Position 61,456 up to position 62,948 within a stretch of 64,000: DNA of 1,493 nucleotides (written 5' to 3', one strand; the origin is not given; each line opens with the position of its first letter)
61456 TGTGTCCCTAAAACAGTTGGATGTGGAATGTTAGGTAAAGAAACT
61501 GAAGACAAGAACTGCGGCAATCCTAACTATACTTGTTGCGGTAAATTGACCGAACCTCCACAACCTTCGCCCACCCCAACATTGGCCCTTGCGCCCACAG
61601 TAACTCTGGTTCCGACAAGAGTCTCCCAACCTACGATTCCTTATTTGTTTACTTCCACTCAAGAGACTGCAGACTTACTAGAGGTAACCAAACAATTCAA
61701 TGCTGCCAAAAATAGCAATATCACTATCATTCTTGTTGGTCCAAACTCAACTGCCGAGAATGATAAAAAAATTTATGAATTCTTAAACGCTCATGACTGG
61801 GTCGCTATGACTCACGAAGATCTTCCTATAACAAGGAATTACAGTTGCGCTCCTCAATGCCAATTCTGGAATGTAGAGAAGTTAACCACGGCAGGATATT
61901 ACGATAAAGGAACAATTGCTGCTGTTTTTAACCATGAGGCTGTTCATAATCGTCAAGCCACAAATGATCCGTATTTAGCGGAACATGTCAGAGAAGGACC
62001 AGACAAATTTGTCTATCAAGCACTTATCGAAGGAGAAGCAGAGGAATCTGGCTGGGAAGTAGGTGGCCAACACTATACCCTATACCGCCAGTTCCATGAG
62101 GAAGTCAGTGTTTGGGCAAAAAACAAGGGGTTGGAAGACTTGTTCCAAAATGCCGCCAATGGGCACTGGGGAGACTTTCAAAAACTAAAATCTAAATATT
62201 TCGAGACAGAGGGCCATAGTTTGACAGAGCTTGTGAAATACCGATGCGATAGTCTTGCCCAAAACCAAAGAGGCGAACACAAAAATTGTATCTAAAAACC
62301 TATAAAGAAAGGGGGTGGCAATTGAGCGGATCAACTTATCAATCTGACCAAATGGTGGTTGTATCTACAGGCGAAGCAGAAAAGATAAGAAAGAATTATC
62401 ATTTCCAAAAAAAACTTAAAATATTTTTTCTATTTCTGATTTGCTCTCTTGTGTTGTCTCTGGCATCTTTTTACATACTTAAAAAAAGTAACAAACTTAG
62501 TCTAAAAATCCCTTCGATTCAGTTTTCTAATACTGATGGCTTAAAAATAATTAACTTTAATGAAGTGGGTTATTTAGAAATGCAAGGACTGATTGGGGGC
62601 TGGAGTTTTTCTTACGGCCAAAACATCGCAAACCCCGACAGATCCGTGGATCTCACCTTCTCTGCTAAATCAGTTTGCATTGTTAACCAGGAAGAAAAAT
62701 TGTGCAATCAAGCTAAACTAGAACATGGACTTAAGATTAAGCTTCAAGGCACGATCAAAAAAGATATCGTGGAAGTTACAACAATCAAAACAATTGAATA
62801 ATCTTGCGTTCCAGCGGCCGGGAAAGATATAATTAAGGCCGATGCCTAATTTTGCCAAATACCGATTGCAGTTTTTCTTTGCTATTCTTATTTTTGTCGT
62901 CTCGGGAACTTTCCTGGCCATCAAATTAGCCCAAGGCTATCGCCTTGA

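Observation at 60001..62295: Large Cys-rich modular extracellular protein with internal DNA-level duplications and a C-terminal HExxH domain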

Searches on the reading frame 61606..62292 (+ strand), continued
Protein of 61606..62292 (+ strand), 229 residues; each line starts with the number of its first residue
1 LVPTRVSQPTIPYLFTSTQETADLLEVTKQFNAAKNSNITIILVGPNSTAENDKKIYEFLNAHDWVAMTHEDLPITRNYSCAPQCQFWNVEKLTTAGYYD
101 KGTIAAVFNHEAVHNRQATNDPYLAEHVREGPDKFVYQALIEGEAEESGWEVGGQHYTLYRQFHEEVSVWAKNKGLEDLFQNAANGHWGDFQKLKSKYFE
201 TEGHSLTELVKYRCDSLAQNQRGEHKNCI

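Call 54: find_encoding_contigs(protein=P0022, flank=5000, max_places=1)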
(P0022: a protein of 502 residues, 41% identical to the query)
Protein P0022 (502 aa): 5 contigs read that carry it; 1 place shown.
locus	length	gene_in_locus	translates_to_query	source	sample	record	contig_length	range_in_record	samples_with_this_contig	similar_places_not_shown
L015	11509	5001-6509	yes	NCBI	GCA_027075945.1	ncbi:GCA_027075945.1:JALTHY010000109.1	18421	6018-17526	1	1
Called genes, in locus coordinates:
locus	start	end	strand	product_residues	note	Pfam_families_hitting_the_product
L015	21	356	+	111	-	-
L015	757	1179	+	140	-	PF00210:Ferritin, PF02915:Rubrerythrin (faint)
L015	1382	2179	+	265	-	PF12666:PrgI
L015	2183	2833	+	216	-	PF26593:TraC-like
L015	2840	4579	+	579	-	PF19044:P-loop_TraG, PF01935:DUF87, PF12846:AAA_10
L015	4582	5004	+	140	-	-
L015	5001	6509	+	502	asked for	-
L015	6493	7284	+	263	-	PF00515:TPR_1 (faint), PF07719:TPR_2 (faint), PF13374:TPR_10 (faint), PF13424:TPR_12 (faint), PF13428:TPR_14 (faint), PF23914:TPR_CcmH_CycH (weak), PF14559:TPR_19 (weak), PF13181:TPR_8 (weak), +4 more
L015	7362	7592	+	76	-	PF02583:Trns_repr_metal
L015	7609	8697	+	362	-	PF00890:FAD_binding_2 (faint), PF01134:GIDA (faint), PF01266:DAO (weak), PF07992:Pyr_redox_2, PF13738:Pyr_redox_3, PF00070:Pyr_redox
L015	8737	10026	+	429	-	PF05088:Bac_GDH_CD (faint), PF02812:ELFV_dehydrog_N, PF00208:ELFV_dehydrog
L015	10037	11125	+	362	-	PF01476:LysM, PF23473:LysM3_LYK4_5 (faint), PF01476:LysM, PF01551:Peptidase_M23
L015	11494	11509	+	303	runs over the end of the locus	?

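Call 57: search_dna_similar(query=window:61639-62292:+, collection=phages, mode=protein, max_evalue=0.01)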
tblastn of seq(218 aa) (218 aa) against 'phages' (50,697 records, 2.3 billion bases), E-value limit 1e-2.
No match.

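Call 58: fold_search(model_id=the predicted structure, library=pdb)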
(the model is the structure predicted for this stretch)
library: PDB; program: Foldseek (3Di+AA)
matches with E <= 10: 46; with E <= 0.001: 0
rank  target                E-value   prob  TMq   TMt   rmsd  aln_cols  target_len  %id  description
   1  1is2_B                1.8e+00  0.07  0.14  0.08  15.1       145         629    9  Crystal Structure of Peroxisomal Acyl-CoA Oxidase-II from Rat Liver (released 2002-04-10)
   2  6uve_A                2.5e+00  0.08  0.16  0.24  16.1       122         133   12  Crystal structure of BCL-XL bound to compound 7: (R)-3-(Benzylthio)-2-(3-(4-chloro-[1,1':2',1'':3'',1'''-quaterphenyl] (released 2021-05-05)
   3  2xa0_A                3.8e+00  0.06  0.16  0.22  17.3       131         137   14  Crystal structure of BCL-2 in complex with a BAX BH3 peptide (released 2010-11-24)
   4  5nl1_B                3.8e+00  0.02  0.11  0.15  22.7       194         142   11  Shigella IpaA-VBS3/TBS in complex with the Talin VBS1 domain 488-512 (released 2018-05-16)
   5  3a4n_A                4.2e+00  0.03  0.17  0.15  18.3       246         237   12  Crystal structure of archaeal O-phosphoseryl-tRNA(Sec) kinase (released 2009-10-20)
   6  7q84_B                4.2e+00  0.03  0.13  0.06  18.2       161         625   12  Crystal structure of human peroxisomal acyl-Co-A oxidase 1a, apo-form (released 2022-03-02)
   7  1yc9                  4.4e+00  0.04  0.12  0.07  23.3       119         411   17  The crystal structure of the outer membrane protein VceC from the bacterial pathogen Vibrio cholerae at 1.8 resolution (released 2005-03-01)
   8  3a4l_B                4.6e+00  0.03  0.17  0.16  19.7       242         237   12  Crystal structure of archaeal O-phosphoseryl-tRNA(Sec) kinase (released 2009-10-20)
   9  4pkw                  4.8e+00  0.04  0.21  0.13  12.4       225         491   11  Anthrax toxin lethal factor with bound small molecule inhibitor GM6001 (released 2014-11-12)
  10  4qve_A                5.0e+00  0.04  0.16  0.22  17.0       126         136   13  Crystal structure of Bcl-xL in complex with BID BH3 domain (released 2015-06-10)
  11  5nl1_C                5.3e+00  0.02  0.12  0.17  21.9       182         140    9  Shigella IpaA-VBS3/TBS in complex with the Talin VBS1 domain 488-512 (released 2018-05-16)
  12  3d5k_A                5.3e+00  0.02  0.10  0.06  21.1       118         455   12  Crystal structure of the OprM channel in a non-symmetrical space group (released 2009-06-02)
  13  5l57                  5.3e+00  0.02  0.17  0.11  17.2       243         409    9  Crystal structure of Iso-citrate Dehydrogenase R132H in complex with a novel inhibitor (compound 13a) (released 2016-12-14)
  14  7fgq                  5.8e+00  0.01  0.12  0.14  18.4       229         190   10  Crystal structure of Thymidylate kinase with TMP and its low-resolution (SAXS) solution structure from Brugia malayi (released 2022-07-27)
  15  7zgf_A                5.8e+00  0.01  0.11  0.07  23.0       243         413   14  Crystal Structure of Amycolatopsis jejuensis Multiple Inositol Polyphosphate Phosphatase, apo-protein (released 2022-05-18)
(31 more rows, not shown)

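Call 82: search_solved_structures(query=window:61639-62292:+, max_evalue=10, show_alignments=2)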
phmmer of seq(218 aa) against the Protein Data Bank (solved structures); distinct sequences matched with E-value up to 10: 3.
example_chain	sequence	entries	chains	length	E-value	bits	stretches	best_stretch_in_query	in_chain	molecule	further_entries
6vhh_B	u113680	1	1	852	0.94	12.2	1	22-118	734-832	Adhesion G protein-coupled receptor L3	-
8vti_A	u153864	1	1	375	0.95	12.1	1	22-89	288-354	Isoform 4 of Adhesion G protein-coupled receptor L3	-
8snb_1T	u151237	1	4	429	1.2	11.8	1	36-100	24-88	Protein FAM166B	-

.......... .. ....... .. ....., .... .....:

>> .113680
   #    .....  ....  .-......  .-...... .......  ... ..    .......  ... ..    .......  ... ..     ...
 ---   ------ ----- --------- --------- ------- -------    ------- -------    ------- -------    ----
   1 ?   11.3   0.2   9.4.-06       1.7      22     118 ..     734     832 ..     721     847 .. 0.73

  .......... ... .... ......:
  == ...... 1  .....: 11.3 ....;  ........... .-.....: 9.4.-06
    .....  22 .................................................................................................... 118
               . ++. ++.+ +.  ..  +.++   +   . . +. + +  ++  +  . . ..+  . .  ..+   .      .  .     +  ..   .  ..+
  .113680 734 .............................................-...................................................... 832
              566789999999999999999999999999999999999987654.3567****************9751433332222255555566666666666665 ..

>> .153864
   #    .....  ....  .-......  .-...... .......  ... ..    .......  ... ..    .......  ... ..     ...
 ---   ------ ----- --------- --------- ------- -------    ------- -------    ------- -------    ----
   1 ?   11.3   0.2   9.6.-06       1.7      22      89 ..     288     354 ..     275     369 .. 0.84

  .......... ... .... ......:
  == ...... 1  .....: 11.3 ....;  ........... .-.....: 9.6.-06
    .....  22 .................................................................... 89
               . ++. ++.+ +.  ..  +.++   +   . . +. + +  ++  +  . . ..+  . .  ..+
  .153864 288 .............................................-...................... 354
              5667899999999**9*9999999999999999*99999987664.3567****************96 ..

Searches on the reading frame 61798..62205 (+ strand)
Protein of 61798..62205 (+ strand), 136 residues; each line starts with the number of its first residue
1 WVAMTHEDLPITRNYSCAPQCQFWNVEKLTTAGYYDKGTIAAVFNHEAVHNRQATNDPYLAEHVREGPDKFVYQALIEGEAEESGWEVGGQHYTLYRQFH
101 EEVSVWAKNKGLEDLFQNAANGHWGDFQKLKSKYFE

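Call 34: find_related_loci(query=window:61798-62205:+, collection=genome_contigs, flank=6000)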
Query seq(136 aa) (136 aa) in genome_contigs; peptide patterns used: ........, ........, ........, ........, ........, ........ (x = any residue, [..] = any of these).
52 stretches matched a pattern, but none encodes a relative of the query by tblastn (E <= 1e-3).

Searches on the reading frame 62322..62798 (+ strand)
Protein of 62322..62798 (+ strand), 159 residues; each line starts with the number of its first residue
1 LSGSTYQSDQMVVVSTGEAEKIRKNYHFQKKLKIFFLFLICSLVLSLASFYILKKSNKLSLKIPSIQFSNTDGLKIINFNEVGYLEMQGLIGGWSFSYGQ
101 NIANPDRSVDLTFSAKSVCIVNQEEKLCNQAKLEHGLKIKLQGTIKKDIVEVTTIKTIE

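Call 61: find_homologous_proteins(query=A3, max_evalue=0.01)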
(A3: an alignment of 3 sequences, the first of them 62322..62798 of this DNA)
Query A3 (3 sequences) (159 aa, profile of the alignment): 5 proteins with E <= 0.01 among 1209 candidates.
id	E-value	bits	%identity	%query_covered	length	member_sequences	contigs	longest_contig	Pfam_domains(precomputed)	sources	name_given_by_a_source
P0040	7.2e-72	258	36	42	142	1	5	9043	-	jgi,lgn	jgi:hypothetical protein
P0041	4.1e-70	252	26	64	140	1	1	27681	-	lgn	-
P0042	6.7e-65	235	27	84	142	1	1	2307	-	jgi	-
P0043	7.3e-50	187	33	50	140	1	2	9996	-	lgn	-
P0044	3.0e-46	175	99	100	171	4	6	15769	-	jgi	-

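Call 62: find_encoding_contigs(protein=P0043, flank=6000, max_places=2)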
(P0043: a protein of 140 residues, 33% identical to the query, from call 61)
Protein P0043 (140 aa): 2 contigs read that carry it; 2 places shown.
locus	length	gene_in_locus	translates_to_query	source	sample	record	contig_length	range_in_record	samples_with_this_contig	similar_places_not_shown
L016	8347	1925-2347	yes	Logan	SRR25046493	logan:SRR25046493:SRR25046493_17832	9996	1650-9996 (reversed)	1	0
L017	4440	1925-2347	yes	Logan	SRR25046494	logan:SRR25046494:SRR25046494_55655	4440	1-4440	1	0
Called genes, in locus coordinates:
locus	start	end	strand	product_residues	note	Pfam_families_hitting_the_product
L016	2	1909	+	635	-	?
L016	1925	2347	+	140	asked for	-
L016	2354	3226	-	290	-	PF13102:Phage_int_SAM_5, PF02899:Phage_int_SAM_1, PF13495:Phage_int_SAM_4, PF00589:Phage_integrase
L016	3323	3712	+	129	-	PF04977:DivIC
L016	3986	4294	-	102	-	PF05635:23S_rRNA_IVP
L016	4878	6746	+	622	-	PF06480:FtsH_ext, PF06068:TIP49 (faint), PF00004:AAA, PF07728:AAA_5, PF17862:AAA_lid_3, PF01434:Peptidase_M41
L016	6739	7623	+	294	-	PF02739:5_3_exonuc_N, PF01367:5_3_exonuc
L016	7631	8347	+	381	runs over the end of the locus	PF13439:Glyco_transf_4, PF00534:Glycos_transf_1, PF13692:Glyco_trans_1_4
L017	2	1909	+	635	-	?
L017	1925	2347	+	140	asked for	-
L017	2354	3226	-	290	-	PF13102:Phage_int_SAM_5, PF02899:Phage_int_SAM_1, PF13495:Phage_int_SAM_4, PF00589:Phage_integrase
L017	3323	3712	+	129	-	PF04977:DivIC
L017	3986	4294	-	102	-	PF05635:23S_rRNA_IVP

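Call 73: predict_structure(alignment_id=A4)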
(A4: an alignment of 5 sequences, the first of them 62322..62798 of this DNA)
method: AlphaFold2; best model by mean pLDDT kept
length: 159 residues; sequences in the alignment: 5
mean_pLDDT: 53.0   pTM: 0.26
mean pLDDT of the five models: 53.0, 50.3, 49.9, 46.5, 45.7
residues with pLDDT >= 90: 11; 70-90: 24; 50-70: 45; < 50: 79
segments of 3 or more residues with pLDDT < 50: 1-5, 57-84, 88-94, 114-116, 130-159
pLDDT, mean of each block of 10 residues (from residue 1): 50 63 75 89 90 60 31 36 45 48 51 51 53 41 34 27
secondary structure, 60 per line:
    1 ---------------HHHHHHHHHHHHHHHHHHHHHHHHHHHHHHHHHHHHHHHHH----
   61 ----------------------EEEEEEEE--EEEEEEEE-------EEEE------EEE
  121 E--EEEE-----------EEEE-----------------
elements in order: H16-56 E83-90 E93-100 E108-111 E118-121 E124-127 E139-142

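Call 83: search_protein_families(library=padloc, proteins=[window:62322-62798:+], max_evalue=0.1)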
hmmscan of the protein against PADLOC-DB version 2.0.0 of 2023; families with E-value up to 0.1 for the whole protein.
window:62322-62798:+ (159 aa): 0 families

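Call 92: search_protein_families(library=pfam, proteins=[window:62322-62798:+], max_evalue=0.05)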
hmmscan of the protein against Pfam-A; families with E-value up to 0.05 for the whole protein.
window:62322-62798:+ (159 aa): 2 families
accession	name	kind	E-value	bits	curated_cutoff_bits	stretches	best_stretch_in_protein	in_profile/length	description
PF06237.18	SLC52_ribofla_tr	-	0.0077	15.7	27.9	1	15-60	177-220/429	Solute carrier family 52, riboflavin transporter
PF14946.11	DUF4501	-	0.028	14.9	29.6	1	37-59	97-119/179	Domain of unknown function (DUF4501)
